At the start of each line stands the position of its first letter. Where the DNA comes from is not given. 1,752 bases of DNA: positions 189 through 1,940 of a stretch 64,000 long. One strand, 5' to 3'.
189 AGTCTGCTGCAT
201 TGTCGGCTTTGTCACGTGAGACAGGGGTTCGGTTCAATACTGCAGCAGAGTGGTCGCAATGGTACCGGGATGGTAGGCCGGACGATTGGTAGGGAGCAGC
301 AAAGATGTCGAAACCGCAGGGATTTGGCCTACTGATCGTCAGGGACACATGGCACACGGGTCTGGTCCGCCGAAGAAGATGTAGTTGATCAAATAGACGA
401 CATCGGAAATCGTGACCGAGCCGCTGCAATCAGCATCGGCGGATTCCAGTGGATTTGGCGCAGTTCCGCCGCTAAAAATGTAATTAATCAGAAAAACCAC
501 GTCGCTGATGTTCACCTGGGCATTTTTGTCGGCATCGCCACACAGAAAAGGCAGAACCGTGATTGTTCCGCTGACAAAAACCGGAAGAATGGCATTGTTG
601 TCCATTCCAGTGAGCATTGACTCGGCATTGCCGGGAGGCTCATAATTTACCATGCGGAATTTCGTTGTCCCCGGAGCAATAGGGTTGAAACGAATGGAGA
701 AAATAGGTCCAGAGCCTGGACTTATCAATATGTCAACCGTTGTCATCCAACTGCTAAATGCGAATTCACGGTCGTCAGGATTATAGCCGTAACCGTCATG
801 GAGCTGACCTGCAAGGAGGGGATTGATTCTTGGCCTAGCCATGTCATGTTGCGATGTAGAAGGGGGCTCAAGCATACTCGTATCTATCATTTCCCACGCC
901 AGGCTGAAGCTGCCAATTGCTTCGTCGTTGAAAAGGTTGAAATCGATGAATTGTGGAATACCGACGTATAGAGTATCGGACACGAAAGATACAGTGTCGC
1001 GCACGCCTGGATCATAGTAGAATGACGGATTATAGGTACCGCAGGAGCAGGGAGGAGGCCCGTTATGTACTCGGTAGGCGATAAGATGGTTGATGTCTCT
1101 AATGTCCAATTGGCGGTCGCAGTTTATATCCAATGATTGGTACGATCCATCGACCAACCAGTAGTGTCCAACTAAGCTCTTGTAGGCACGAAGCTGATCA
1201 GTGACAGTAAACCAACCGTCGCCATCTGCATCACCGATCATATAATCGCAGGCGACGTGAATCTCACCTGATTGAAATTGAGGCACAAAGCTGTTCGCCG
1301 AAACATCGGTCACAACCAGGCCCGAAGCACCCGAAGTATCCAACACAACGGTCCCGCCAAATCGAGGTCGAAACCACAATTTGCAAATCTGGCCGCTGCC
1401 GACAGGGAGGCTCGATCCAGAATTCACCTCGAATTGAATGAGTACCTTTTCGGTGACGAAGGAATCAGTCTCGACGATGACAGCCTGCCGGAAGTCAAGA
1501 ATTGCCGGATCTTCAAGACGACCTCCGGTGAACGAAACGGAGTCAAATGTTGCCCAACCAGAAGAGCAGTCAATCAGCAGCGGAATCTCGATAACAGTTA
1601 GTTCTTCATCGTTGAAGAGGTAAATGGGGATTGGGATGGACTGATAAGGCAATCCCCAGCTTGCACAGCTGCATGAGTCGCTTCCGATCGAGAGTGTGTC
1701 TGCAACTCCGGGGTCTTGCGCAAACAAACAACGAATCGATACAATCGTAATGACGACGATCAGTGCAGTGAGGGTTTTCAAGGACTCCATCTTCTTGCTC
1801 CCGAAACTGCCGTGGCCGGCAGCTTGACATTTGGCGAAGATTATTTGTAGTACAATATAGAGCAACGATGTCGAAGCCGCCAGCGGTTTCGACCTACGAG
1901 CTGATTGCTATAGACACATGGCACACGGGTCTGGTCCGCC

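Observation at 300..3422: Tandem 1.56-kb duplication creating two dockerin-repeat secreted proteins with mosaic divergence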

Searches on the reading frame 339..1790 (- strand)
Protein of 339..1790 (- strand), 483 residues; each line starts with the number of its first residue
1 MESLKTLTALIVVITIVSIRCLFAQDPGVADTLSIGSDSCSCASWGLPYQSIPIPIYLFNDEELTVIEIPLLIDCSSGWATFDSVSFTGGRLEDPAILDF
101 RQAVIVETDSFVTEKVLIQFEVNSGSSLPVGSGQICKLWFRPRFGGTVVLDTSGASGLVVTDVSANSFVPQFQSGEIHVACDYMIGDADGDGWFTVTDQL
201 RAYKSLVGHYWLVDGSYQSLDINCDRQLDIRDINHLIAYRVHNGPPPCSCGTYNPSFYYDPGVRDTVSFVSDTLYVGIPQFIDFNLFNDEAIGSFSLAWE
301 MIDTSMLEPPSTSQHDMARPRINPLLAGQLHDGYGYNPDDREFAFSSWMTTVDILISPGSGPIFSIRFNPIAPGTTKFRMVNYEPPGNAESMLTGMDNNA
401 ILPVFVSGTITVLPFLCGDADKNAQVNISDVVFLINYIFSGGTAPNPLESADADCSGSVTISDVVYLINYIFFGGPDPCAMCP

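Call 7: search_protein_families(library=pfam, proteins=[window:339-1790:-], max_evalue=1)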
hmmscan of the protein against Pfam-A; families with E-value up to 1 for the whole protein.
window:339-1790:- (483 aa): 1 family
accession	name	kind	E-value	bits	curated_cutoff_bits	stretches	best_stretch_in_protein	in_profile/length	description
PF00404.24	Dockerin_1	-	7.5e-11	42.5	22.9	1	418-471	2-56/57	Dockerin type I domain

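Call 8: search_protein_families(library=ncbifam, proteins=[window:339-1790:-], max_evalue=1)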
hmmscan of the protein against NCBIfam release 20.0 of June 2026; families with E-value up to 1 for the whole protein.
window:339-1790:- (483 aa): 0 families

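Call 11: find_homologous_proteins(query=window:339-1790:-, max_evalue=0.001)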
Query window:339-1790:- (483 aa): 685 proteins with E <= 0.001 among 8000 candidates; the best 120 are listed.
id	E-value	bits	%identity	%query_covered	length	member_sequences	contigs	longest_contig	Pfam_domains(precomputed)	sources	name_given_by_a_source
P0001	0.0e+0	1117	100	100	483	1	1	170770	PF00404.25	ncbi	-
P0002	4.8e-257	871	79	100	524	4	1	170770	PF00404.25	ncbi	-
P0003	6.2e-179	614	57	100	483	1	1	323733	PF00404.25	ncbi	-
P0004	2.6e-176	605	56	99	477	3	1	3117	PF00404.25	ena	-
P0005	3.8e-174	598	56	99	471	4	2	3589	PF00404.25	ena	-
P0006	1.9e-127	444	47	100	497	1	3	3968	PF00404.25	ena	-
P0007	7.4e-125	435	47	100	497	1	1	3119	PF00404.25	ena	-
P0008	9.6e-125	435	47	100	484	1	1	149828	PF00404.25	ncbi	-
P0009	2.0e-124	434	47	100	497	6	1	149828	PF00404.25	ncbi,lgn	-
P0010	1.9e-120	421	46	99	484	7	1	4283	PF00404.25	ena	-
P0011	4.7e-119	416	47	92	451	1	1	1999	PF00404.25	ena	-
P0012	8.4e-108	379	42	97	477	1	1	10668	PF00404.25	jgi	jgi:hypothetical protein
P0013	1.2e-105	372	43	94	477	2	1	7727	PF00404.25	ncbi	-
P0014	3.7e-105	370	41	99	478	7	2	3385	PF00404.25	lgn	-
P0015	3.3e-103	364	44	94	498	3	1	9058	PF00404.25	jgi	jgi:hypothetical protein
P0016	2.8e-101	358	41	99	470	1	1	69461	PF00404.25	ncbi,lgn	-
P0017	5.0e-101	357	43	95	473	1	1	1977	PF00404.25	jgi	jgi:hypothetical protein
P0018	1.1e-100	356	41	98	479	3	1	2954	PF00404.25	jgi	jgi:hypothetical protein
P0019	3.0e-99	351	43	95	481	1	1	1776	PF00404.25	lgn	-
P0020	2.3e-97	345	43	94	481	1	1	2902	PF00404.25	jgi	jgi:hypothetical protein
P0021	2.6e-96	341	39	99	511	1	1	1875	PF00404.25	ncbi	-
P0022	3.3e-96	341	39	99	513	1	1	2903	PF00404.25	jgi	jgi:hypothetical protein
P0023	1.7e-95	339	39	99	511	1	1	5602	PF00404.25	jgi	jgi:hypothetical protein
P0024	2.6e-94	335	39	99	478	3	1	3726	PF00404.25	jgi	jgi:hypothetical protein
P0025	2.7e-92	328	41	95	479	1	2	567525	PF00404.25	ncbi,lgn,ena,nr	ncbi:MAG: dockerin type I repeat-containing protein [candidate division Zixibacteria bacterium]|nr:d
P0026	7.6e-92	327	40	94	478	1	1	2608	PF00404.25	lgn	-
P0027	1.6e-90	322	39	94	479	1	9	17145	PF00404.25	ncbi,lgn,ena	-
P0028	1.6e-90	322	39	99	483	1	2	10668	PF00404.25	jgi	jgi:hypothetical protein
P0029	8.1e-85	303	38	98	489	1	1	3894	PF00404.25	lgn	-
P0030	1.7e-84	302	48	69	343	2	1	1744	PF00404.25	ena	-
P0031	5.1e-39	152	29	65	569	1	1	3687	PF00404.25,PF00963.25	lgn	-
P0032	1.5e-36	144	48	13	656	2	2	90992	PF00404.25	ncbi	-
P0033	5.5e-31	126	58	16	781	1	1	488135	PF00801.27,PF00404.25,PF24595.2,PF18911.7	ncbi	-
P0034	7.3e-30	122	64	14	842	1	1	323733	PF00404.25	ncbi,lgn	-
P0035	2.8e-29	120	67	14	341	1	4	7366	PF00404.25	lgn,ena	-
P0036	8.5e-27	112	68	14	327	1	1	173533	PF00404.25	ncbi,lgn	-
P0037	1.8e-26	111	30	62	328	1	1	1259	PF00404.25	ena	-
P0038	4.7e-26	110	48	13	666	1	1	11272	PF00404.25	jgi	-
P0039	5.9e-26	109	52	20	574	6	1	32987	PF00404.25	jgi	jgi:hypothetical protein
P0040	3.1e-25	107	42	25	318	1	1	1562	PF00404.25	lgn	-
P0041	4.4e-25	106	57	15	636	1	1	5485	PF00404.25,PF06739.18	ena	-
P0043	2.2e-24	104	52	21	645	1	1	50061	PF00404.25,PF02012.27,PF13088.13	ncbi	-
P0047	8.7e-24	102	43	23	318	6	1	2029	PF00404.25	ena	-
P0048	9.1e-24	102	40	18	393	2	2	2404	PF00404.25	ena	-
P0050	1.1e-23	102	63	18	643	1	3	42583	PF00404.25,PF02012.27,PF13088.13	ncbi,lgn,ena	ncbi:MAG: dockerin type I domain-containing protein [Candidatus Zixiibacteriota bacterium]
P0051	1.9e-23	101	67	16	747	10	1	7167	PF02412.24,PF00082.28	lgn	-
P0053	2.6e-23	100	68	15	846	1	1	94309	PF00404.25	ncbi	-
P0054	2.7e-23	100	77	14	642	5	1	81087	PF02412.24,PF04389.23,PF00404.25,PF05345.19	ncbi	-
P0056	3.1e-23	100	70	16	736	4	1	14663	PF17900.7,PF00404.25,PF01433.27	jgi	-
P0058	4.4e-23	100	74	14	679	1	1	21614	PF02412.24,PF05572.20,PF00404.25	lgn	-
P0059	4.8e-23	100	34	45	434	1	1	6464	-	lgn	-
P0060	4.9e-23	100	69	12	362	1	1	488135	PF00404.25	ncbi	-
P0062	5.8e-23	99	54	23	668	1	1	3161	PF00404.25,PF25778.2,PF06739.18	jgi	-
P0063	6.3e-23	99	76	14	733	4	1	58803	PF17900.7,PF00404.25,PF05345.19,PF01433.27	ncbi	-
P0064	6.4e-23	99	75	14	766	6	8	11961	PF00404.25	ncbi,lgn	-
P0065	6.9e-23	99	48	14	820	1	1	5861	PF00404.25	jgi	-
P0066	7.7e-23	99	71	15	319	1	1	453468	PF00404.25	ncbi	-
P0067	1.0e-22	99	78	14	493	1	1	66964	PF00404.25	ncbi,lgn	-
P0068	1.1e-22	98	47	23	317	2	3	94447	PF00404.25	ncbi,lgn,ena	-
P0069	1.3e-22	98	74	14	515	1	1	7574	PF00404.25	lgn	-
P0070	1.4e-22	98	48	23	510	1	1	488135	PF00404.25,PF06739.18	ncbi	-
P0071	1.4e-22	98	74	14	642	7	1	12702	PF04389.23,PF00404.25,PF05345.19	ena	-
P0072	1.4e-22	98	64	18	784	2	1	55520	PF00404.25,PF25778.2,PF06739.18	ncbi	-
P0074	1.7e-22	98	74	14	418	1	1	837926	PF02412.24,PF04389.23,PF00404.25,PF05345.19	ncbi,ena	-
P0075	1.8e-22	98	66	15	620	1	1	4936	PF04371.21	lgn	-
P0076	1.8e-22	98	53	14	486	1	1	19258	PF00404.25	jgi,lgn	jgi:hypothetical protein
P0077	1.9e-22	98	44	26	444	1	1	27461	PF01839.30,PF00404.25,PF13517.13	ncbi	-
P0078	1.9e-22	98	77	14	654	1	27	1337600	PF02412.24,PF13229.13,PF00404.25,PF05048.20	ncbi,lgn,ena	-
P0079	2.0e-22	98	71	14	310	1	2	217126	PF17963.8,PF00404.25,PF17892.8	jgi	jgi:hypothetical protein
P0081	2.1e-22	97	52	23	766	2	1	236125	PF00404.25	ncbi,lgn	-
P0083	3.1e-22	97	41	32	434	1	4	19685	-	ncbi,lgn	-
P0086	4.9e-22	96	70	15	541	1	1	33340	PF01839.30,PF00404.25,PF13517.13,PF07593.19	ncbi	-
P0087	5.1e-22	96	69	16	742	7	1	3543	PF02412.24,PF00404.25,PF05345.19,PF00082.28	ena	-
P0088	5.4e-22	96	74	14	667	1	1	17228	PF02412.24,PF00404.25,PF13517.13,PF07593.19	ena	-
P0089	5.4e-22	96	68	15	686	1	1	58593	PF00404.25,PF25778.2,PF06739.18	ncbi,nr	ncbi:MAG: SBBP repeat-containing protein [candidate division Zixibacteria bacterium]|nr:SBBP repeat-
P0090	5.6e-22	96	74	14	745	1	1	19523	PF17900.7,PF00404.25,PF05345.19,PF01433.27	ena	-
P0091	5.6e-22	96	70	15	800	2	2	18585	PF00404.25,PF25778.2,PF06739.18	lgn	-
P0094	7.0e-22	96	70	14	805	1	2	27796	PF00404.25,PF25778.2,PF06739.18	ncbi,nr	ncbi:MAG: SBBP repeat-containing protein [candidate division Zixibacteria bacterium]|nr:SBBP repeat-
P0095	7.1e-22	96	64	16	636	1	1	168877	PF00404.25,PF04371.21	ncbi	-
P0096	8.4e-22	96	74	14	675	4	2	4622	PF01839.30,PF00404.25,PF13517.13,PF07593.19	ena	-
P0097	8.5e-22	95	75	14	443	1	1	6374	PF00404.25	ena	-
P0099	1.1e-21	95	64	15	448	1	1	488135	PF14537.12,PF00404.25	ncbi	-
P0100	1.2e-21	95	68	15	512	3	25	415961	PF13360.14,PF00404.25,PF24170.3,PF06739.18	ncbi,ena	-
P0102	1.4e-21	95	65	16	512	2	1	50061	PF17164.11,PF00404.25,PF06739.18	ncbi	-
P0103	1.4e-21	95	70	15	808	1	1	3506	PF00404.25,PF25778.2,PF06739.18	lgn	-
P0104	1.6e-21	95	72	14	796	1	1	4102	PF00404.25,PF25778.2,PF06739.18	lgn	-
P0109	2.3e-21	94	71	14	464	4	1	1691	PF00404.25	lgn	-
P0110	2.3e-21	94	69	15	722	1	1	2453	PF00404.25,PF25778.2,PF06739.18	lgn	-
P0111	2.3e-21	94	44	25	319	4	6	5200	PF00404.25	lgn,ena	-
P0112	2.6e-21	94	76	14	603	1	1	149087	PF07953.21,PF00404.25,PF13385.14,PF02210.32,PF05345.19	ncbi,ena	-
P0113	2.9e-21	94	69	14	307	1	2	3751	PF00404.25,PF05345.19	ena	-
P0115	3.2e-21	94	66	16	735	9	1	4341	PF17900.7,PF00404.25,PF05345.19,PF01433.27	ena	-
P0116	3.4e-21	94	66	16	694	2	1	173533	PF02412.24,PF00404.25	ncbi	-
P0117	3.4e-21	94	65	16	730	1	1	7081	PF00404.25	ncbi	-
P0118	3.4e-21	93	50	24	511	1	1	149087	PF00404.25,PF06739.18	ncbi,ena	-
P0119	3.5e-21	93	66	16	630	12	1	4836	PF02412.24,PF05572.20,PF00404.25,PF13688.13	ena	-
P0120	3.6e-21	93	57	18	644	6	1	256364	PF00404.25,PF02012.27,PF13088.13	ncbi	-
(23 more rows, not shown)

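Call 15: find_encoding_contigs(protein=P0008, flank=6000, max_places=3)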
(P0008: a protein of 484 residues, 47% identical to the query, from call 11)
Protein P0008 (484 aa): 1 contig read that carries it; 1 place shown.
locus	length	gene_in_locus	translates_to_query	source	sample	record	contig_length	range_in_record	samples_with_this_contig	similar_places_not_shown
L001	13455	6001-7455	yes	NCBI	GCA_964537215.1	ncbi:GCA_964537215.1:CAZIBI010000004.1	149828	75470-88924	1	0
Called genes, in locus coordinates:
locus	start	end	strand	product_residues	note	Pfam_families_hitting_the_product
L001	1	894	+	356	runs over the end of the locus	PF01321:Creatinase_N, PF00557:Peptidase_M24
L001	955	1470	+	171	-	PF00364:Biotin_lipoyl, PF25997:BSH_YhbJ (weak)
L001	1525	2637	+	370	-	PF00437:T2SSE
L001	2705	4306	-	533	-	-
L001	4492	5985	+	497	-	PF00404:Dockerin_1 (weak)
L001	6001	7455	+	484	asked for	PF00404:Dockerin_1 (faint)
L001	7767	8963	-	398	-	PF00072:Response_reg, PF08668:HDOD, PF01966:HD (weak)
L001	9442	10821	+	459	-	PF00289:Biotin_carb_N, PF02786:CPSase_L_D2, PF02222:ATP-grasp (weak), PF07478:Dala_Dala_lig_C, PF02785:Biotin_carb_C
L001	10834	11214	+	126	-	PF01597:GCV_H, PF00364:Biotin_lipoyl (faint)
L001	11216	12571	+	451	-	PF02347:GDC-P, PF00155:Aminotran_1_2 (weak)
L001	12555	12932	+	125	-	-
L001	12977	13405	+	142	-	PF09413:DUF2007 (weak)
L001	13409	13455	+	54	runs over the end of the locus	-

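Call 16: find_encoding_contigs(protein=P0003, flank=6000, max_places=3)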
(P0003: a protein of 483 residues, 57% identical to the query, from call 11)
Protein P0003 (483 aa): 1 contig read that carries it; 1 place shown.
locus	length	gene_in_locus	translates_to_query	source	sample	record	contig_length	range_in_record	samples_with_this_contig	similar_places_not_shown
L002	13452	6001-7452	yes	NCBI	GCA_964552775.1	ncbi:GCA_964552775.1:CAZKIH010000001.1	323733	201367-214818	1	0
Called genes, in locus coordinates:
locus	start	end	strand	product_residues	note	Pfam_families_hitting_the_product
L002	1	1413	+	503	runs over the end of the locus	PF02074:Peptidase_M32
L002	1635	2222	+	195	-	PF07719:TPR_2 (faint), PF13428:TPR_14 (faint), PF13432:TPR_16 (faint), PF13181:TPR_8 (faint), PF14559:TPR_19 (weak), PF00515:TPR_1 (faint)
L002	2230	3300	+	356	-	PF01321:Creatinase_N, PF00557:Peptidase_M24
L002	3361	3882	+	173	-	PF00364:Biotin_lipoyl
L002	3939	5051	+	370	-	PF00437:T2SSE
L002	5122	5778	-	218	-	-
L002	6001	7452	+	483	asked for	PF00404:Dockerin_1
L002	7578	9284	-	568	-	PF13600:DUF4140, PF13598:DUF4139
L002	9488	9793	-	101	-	-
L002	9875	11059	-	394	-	-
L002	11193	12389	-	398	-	PF00072:Response_reg, PF08668:HDOD, PF01966:HD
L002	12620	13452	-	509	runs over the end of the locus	PF09423:PhoD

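Call 21: find_encoding_contigs(protein=P0001, flank=3000, max_places=3)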
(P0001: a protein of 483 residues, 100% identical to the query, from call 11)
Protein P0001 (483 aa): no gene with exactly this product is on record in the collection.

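Call 22: find_encoding_contigs(protein=P0012, flank=6000, max_places=3)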
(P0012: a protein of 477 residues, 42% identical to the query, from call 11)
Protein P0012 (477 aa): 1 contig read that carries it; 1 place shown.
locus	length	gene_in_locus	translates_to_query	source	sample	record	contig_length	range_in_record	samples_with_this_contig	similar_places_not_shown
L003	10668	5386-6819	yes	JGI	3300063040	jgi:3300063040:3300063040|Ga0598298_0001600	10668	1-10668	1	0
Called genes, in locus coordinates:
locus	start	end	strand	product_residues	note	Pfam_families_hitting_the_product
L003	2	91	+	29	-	?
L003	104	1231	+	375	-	PF01075:Glyco_transf_9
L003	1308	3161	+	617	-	PF00664:ABC_membrane, PF00005:ABC_tran, PF02463:SMC_N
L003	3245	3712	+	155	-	PF01927:Mut7-C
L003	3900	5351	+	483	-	PF00404:Dockerin_1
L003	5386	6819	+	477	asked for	PF00404:Dockerin_1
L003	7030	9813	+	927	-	PF01326:PPDK_N, PF00391:PEP-utilizers, PF02896:PEP-utilizers_C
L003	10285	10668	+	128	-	?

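Call 24: predict_structure(alignment_id=A1)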
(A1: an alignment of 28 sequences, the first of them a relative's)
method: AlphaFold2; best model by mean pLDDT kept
length: 483 residues; sequences in the alignment: 28
mean_pLDDT: 83.8   pTM: 0.68
mean pLDDT of the five models: 83.8, 83.2, 82.4, 81.2, 79.5
residues with pLDDT >= 90: 185; 70-90: 239; 50-70: 50; < 50: 9
segments of 3 or more residues with pLDDT < 50: 20-22, 46-48
pLDDT, mean of each block of 10 residues (from residue 1): 71 62 61 93 59 94 94 89 92 95 86 88 95 95 89 75 90 93 82 83 77 74 84 85 83 79 89 88 93 89 85 78 83 60 76 82 91 92 68 87 93 85 86 93 81 87 92 86 53
secondary structure, 60 per line:
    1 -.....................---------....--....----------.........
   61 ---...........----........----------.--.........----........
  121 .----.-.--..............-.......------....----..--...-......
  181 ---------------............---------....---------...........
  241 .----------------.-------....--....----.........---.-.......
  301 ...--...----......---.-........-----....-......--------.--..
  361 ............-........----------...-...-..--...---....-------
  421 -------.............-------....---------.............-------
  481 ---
elements in order: H2-22 E32-35 E38-41 E52-60 E64-74 E79-86 E100-108 E113-121 E131-144 E146-152 E159-162 E171-173 E175-180 H196-207 H217-220 H230-241 E266-269 E272-275 E280-288 E294-303 E306-308 E316-318 H324-329 E342-347 E359-372 E374-381 E392-394 E404-406 E410-413 H428-440 H448-451 H461-473

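Call 34: search_protein_families(library=pfam, alignment_id=A1, max_evalue=10)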
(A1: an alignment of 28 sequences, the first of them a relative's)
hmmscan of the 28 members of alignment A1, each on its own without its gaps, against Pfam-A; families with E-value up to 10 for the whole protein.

A. member 1, P0001 (483 aa): 1 family
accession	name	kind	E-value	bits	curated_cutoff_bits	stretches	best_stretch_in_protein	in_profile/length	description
PF00404.24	Dockerin_1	-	7.5e-11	42.5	22.9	2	418-471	2-56/57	Dockerin type I domain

B. families by the number of members that match (of 28 scanned): 7 families
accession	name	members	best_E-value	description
PF00404.24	Dockerin_1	28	2.5e-14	Dockerin type I domain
PF13499.12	EF-hand_7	8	0.00011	EF-hand domain pair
PF00036.39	EF-hand_1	6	0.013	EF hand domain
PF13517.12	FG-GAP_3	5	0.2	FG-GAP-like repeat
PF13405.12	EF-hand_6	4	0.091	EF-hand domain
PF20997.2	DUF3195_C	1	0.25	Protein of unknown function (DUF3195) C-terminal domain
PF13202.12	EF-hand_5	1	0.26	EF hand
